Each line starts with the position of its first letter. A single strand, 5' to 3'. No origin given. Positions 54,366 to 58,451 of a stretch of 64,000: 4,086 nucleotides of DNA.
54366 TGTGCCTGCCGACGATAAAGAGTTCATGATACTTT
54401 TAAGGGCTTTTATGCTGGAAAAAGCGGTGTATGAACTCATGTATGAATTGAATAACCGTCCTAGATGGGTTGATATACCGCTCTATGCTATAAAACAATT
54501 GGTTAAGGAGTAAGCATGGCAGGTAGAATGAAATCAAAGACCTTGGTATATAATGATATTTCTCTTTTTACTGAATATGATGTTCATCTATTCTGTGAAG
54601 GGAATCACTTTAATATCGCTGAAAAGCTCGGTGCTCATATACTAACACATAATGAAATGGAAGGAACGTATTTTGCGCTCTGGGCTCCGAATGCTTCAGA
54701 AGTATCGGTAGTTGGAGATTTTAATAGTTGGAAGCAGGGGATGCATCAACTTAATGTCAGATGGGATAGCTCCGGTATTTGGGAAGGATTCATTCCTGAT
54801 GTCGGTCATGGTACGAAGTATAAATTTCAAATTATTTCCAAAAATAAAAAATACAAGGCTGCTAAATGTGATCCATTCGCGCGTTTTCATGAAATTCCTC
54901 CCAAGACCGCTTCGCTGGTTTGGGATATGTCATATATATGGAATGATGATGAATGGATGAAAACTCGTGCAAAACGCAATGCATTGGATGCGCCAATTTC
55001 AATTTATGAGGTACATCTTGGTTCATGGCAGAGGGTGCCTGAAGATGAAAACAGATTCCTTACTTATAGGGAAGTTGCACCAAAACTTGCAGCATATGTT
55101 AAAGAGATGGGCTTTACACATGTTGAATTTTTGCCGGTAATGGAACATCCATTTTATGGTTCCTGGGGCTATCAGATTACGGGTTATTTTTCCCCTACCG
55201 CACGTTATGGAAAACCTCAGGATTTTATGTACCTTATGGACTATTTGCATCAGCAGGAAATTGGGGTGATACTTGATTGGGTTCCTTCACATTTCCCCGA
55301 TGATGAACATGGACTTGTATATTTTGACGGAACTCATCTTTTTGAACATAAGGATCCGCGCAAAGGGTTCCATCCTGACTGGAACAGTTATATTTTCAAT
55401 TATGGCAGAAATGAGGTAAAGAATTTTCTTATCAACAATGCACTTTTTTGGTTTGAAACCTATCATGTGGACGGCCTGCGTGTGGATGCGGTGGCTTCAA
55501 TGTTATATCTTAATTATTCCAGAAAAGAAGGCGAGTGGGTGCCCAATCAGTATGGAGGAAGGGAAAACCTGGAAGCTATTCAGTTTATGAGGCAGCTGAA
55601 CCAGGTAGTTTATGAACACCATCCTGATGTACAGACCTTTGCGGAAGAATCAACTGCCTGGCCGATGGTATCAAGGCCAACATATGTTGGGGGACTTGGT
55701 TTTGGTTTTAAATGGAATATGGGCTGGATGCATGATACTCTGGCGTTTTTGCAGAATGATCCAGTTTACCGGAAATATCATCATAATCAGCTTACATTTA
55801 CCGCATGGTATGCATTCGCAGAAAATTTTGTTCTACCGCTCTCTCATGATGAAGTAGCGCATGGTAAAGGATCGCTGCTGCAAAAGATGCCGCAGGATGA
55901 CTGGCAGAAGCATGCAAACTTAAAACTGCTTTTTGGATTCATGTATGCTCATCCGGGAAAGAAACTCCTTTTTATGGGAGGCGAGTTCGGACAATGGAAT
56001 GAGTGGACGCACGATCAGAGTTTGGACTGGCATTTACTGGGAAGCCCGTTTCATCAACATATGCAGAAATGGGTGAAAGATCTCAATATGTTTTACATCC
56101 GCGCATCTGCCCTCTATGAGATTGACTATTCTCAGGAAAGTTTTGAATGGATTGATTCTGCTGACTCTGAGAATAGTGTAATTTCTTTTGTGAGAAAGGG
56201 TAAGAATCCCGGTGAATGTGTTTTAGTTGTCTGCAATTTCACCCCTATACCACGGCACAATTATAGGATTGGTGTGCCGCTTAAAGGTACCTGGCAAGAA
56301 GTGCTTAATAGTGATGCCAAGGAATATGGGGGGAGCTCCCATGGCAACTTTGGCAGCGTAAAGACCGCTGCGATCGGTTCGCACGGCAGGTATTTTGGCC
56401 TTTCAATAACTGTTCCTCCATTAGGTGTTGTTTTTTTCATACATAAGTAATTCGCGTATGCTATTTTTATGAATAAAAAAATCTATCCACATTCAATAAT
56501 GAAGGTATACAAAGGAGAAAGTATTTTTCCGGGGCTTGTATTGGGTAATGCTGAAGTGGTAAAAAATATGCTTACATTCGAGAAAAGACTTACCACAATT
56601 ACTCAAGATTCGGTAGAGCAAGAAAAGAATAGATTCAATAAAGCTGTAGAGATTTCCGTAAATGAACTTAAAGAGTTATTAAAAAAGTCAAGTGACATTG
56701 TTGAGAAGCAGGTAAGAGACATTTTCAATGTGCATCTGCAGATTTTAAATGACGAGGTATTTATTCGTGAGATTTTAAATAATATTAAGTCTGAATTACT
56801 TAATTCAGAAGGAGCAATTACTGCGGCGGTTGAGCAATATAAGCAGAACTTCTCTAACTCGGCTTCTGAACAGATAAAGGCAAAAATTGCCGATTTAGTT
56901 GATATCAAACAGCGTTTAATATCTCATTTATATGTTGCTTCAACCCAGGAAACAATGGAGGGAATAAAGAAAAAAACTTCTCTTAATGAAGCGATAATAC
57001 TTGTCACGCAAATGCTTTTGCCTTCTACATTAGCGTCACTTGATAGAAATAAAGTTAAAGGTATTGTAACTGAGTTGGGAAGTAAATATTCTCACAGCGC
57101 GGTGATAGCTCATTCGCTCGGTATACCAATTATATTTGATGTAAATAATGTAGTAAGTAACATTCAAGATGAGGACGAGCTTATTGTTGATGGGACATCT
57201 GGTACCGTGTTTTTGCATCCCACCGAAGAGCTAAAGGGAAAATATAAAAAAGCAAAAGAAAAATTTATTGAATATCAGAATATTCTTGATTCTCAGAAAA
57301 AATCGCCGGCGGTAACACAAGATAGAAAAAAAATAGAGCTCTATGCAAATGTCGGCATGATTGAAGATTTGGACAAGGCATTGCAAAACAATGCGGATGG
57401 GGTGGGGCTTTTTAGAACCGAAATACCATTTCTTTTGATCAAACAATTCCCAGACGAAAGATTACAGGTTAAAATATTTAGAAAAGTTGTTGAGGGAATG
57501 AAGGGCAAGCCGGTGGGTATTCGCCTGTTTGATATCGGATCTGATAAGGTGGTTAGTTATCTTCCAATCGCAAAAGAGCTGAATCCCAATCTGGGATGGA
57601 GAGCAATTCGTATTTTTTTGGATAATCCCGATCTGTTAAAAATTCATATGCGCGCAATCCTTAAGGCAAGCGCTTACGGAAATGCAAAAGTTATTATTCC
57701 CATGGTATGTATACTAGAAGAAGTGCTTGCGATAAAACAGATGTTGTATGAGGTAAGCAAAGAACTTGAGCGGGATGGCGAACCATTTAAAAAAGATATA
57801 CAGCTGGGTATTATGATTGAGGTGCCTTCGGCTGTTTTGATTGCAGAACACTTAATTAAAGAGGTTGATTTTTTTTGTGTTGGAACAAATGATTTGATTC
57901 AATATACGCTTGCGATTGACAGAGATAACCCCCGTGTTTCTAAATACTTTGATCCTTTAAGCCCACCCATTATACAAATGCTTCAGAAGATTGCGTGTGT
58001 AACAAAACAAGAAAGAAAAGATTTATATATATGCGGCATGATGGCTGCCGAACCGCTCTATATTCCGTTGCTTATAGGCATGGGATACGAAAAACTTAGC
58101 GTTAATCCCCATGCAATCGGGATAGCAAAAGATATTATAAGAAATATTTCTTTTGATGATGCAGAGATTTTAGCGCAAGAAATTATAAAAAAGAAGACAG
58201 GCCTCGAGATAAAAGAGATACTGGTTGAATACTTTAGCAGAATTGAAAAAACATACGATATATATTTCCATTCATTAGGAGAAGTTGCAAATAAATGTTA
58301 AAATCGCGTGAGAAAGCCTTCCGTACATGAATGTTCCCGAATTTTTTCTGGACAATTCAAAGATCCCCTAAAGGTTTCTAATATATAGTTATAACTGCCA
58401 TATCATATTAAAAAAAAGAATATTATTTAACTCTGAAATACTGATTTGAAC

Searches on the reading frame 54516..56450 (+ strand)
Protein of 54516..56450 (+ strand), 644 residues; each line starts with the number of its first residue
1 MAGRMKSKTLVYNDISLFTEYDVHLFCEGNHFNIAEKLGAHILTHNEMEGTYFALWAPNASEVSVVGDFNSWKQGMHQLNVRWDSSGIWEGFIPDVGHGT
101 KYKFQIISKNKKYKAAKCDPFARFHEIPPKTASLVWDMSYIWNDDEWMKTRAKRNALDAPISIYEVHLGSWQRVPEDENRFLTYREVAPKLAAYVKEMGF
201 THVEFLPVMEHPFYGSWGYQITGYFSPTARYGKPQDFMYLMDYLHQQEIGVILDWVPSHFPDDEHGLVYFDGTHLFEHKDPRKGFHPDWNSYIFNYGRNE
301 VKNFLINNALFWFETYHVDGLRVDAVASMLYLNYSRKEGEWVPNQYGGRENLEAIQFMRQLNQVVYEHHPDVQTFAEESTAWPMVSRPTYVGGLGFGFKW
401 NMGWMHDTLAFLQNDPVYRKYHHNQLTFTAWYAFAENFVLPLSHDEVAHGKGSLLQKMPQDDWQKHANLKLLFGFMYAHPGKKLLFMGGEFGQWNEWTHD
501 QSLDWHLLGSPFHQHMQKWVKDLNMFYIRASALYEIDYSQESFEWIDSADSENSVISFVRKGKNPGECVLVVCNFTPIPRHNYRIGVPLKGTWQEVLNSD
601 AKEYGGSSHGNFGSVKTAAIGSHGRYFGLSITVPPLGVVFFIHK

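Call 88: search_protein_families(library=pfam, proteins=[window:54516-56450:+], max_evalue=0.00001)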
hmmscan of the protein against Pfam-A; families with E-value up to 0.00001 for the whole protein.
window:54516-56450:+ (644 aa): 3 families
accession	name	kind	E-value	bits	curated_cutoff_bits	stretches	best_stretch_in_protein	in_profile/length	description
PF02806.24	Alpha-amylase_C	-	3e-27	95.2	21.2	1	545-642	1-93/95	Alpha amylase, C-terminal all-beta domain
PF02922.24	CBM_48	-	1.4e-20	73.8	22.4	1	37-122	1-83/83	Carbohydrate-binding module 48 (Isoamylase N-terminal domain)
PF00128.31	Alpha-amylase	-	2.7e-18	66.9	22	2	193-263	26-95/446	Alpha amylase, catalytic domain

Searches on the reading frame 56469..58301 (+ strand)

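Call 88: search_protein_families(library=pfam, proteins=[window:56469-58301:+], max_evalue=0.00001)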
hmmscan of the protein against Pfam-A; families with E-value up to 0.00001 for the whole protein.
window:56469-58301:+ (610 aa): 3 families
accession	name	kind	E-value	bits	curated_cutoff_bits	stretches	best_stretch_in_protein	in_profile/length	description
PF02896.24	PEP-utilizers_C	-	2.7e-100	335.7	22.8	1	275-560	6-291/293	PEP-utilising enzyme, PEP-binding domain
PF05524.18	PEP-utilisers_N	-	2.1e-20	73.5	24.4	1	15-134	1-116/121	PEP-utilising enzyme, N-terminal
PF00391.29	PEP-utilizers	-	1.3e-19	70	23.1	1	174-245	3-72/72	PEP-utilising enzyme, mobile domain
